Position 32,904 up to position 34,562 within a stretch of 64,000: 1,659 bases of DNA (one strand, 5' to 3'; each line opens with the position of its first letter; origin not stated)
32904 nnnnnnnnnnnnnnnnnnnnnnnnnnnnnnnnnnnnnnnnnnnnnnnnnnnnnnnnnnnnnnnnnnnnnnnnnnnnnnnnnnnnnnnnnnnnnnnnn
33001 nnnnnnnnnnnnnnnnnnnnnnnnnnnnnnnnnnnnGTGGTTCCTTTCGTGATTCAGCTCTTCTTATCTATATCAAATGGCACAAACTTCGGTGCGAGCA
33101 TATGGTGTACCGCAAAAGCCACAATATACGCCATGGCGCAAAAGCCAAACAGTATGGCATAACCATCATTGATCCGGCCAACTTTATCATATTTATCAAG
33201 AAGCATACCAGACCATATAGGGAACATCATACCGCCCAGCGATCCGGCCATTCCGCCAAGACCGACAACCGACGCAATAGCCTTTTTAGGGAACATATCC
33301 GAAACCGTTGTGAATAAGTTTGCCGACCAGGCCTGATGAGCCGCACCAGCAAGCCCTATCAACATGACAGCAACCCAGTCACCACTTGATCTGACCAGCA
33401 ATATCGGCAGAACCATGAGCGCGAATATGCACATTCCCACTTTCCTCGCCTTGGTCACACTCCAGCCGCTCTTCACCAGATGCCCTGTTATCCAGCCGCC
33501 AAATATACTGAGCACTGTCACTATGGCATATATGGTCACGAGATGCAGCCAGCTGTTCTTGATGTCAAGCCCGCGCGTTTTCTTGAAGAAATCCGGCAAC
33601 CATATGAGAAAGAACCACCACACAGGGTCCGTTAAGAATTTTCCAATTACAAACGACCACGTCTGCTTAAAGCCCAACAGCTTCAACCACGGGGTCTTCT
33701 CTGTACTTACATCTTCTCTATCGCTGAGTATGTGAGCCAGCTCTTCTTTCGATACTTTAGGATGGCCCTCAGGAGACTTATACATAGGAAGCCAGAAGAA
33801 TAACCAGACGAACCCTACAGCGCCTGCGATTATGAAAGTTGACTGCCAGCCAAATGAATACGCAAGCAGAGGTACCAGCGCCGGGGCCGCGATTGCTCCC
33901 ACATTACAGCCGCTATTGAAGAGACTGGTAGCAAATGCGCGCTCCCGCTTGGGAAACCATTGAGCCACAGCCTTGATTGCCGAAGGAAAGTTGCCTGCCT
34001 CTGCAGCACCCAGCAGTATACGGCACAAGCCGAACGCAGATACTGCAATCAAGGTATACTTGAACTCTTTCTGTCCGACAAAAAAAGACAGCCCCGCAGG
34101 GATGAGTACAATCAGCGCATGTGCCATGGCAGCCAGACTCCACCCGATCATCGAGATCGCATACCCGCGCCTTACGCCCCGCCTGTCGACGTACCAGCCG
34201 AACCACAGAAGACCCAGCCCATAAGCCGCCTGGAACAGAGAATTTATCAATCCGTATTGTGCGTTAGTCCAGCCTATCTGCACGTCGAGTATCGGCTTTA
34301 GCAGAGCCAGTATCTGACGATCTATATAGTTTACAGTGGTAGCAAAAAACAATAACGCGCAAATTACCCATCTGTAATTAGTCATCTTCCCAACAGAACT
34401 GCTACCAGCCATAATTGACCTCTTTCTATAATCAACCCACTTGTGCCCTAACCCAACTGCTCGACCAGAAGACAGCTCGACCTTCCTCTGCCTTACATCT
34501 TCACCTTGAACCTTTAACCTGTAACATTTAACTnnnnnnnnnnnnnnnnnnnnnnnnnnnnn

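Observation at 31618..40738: Hexuronate genes paired with gnd and a LarA-like epimerase instead of uxuA/kdgK/eda: a possible mannonate-to-gluconate bypass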

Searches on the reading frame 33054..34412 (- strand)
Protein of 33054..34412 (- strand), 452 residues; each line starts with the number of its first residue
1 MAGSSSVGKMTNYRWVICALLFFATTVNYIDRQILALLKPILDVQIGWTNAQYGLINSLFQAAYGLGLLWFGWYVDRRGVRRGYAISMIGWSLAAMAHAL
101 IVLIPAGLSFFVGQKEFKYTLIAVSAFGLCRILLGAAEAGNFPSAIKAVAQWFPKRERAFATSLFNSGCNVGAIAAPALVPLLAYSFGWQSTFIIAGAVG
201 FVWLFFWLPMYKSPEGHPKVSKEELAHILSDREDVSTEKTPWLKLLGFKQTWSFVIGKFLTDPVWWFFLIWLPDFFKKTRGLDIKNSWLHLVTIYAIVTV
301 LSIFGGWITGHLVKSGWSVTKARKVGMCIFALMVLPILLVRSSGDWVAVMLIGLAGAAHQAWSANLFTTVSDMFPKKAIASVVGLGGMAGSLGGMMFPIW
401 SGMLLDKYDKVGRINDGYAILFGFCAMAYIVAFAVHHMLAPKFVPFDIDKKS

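Call 4: search_protein_families(library=pfam, proteins=[window:33054-34412:-])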
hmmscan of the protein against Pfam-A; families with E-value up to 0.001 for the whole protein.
window:33054-34412:- (452 aa): 2 families
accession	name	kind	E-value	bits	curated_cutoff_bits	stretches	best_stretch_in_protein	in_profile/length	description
PF07690.21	MFS_1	-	1.7e-54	185.5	33.4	1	21-398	1-347/347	Major Facilitator Superfamily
PF00854.27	PTR2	-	0.00067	19.1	27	1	88-221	12-135/392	POT family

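Call 5: search_protein_families(library=ncbifam, proteins=[window:33054-34412:-])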
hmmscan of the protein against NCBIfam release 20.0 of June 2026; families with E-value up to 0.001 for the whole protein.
window:33054-34412:- (452 aa): 14 families
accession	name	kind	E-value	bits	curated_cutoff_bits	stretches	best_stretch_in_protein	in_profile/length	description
TIGR00893.1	2A0114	subfamily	4.8e-67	226.6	395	1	24-430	2-393/399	D-galactonate transporter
TIGR00881.1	2A0104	subfamily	2.3e-37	128.9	407.75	1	23-408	2-373/379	phosphoglycerate transporter protein PgtP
TIGR00894.1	2A0114euk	subfamily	1.1e-27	96.8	626.45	1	45-437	70-447/465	Na(+)-dependent inorganic phosphate cotransporter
TIGR00895.1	2A0115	subfamily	1.1e-17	64.1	418.55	1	9-405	10-398/398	aromatic acid/H+ symport family MFS transporter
NF008586.0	PRK11551.1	equivalog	3.1e-10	39.6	410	1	129-406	108-369/406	3-(3-hydroxy-phenyl)propionate transporter MhpT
NF049980.1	SfMCT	equivalog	1e-09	37.5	320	1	42-409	28-366/378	L-lactate MFS transporter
NF003024.0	PRK03893.1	subfamily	2.5e-08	33.2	604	1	129-200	114-184/497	sialate:H+ symport family MFS transporter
TIGR00891.1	2A0112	subfamily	1.8e-07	30.6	552.9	1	129-412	105-395/405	sialate:H+ symport family MFS transporter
TIGR00892.1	2A0113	subfamily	3.8e-07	29.2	586.1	1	135-427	119-408/455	monocarboxylate transporter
NF008661.1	PRK11663.1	subfamily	1.8e-06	27.3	564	1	13-221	27-218/439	MFS transporter family glucose-6-phosphate receptor UhpC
NF007372.0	PRK09874.1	equivalog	4.4e-06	26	571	1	126-248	109-225/408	multidrug efflux MFS transporter MdtG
TIGR00880.1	2_A_01_02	superfamily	4.9e-05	23.5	131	1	62-208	5-138/141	multidrug resistance protein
NF008963.0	PRK12307.1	equivalog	8e-05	22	637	1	124-399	106-375/426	MFS transporter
NF053517.1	HbztTptrPcaK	equivalog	0.00028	20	770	1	10-209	13-195/437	4-hydroxybenzoate transporter PcaK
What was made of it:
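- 33054..34412 (-): MFS permease of the anion:cation symporter type (ExuT/DgoT-like); probable hexuronate importer. MFS_1 at 185 bits; TIGR00893 at 227 bits, below its cutoff (calls 4, 5).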
